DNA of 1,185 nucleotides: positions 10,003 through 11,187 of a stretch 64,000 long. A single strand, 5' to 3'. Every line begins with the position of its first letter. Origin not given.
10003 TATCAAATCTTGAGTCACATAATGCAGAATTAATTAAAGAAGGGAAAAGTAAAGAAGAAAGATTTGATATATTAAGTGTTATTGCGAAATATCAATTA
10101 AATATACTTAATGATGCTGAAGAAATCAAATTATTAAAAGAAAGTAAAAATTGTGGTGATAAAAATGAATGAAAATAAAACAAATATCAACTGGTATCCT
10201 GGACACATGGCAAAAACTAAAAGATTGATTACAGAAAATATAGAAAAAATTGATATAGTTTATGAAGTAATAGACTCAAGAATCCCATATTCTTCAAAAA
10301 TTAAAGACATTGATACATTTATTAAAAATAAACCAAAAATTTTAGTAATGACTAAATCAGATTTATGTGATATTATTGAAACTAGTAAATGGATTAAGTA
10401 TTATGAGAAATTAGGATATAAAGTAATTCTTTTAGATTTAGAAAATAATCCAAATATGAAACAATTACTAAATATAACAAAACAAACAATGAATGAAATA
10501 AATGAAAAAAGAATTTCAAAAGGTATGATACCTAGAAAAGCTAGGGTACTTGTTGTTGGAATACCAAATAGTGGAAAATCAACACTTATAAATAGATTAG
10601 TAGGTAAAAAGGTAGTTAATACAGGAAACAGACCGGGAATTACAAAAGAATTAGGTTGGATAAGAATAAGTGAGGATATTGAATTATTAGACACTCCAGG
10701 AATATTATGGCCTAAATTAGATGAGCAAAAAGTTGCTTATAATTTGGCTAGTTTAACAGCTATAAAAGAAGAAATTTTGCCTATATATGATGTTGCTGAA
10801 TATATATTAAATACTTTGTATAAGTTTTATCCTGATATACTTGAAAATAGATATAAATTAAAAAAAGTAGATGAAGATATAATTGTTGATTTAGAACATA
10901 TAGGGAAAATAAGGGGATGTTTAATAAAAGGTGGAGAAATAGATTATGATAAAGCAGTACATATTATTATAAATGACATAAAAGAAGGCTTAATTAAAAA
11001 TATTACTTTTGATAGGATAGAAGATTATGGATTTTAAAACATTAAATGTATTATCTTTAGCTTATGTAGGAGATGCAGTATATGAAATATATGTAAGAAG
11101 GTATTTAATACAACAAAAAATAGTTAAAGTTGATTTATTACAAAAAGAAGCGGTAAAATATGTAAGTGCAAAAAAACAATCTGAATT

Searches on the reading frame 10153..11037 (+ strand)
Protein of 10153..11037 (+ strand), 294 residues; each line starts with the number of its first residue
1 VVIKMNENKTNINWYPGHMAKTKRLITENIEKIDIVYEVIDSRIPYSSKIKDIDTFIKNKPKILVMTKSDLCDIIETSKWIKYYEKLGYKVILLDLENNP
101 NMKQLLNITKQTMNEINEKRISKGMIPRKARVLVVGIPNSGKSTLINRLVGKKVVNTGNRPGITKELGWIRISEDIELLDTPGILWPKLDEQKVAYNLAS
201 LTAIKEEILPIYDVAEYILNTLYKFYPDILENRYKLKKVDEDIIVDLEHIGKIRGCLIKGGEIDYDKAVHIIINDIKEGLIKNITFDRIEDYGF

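Call 72: search_protein_families(library=pfam, proteins=[window:10153-11037:+], max_evalue=0.00001)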
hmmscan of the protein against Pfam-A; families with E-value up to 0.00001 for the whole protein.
window:10153-11037:+ (294 aa): 3 families
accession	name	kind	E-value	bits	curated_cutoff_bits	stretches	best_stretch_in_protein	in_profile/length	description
PF01926.29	MMR_HSR1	-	5.9e-20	71.9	21.9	1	131-213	1-84/113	50S ribosome-binding GTPase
PF02421.24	FeoB_N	-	4.3e-10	39.7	27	1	131-198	2-73/156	Ferrous iron transport protein B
PF03193.22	RsgA_GTPase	-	3.5e-08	33.9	30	0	24-112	17-107/174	RsgA GTPase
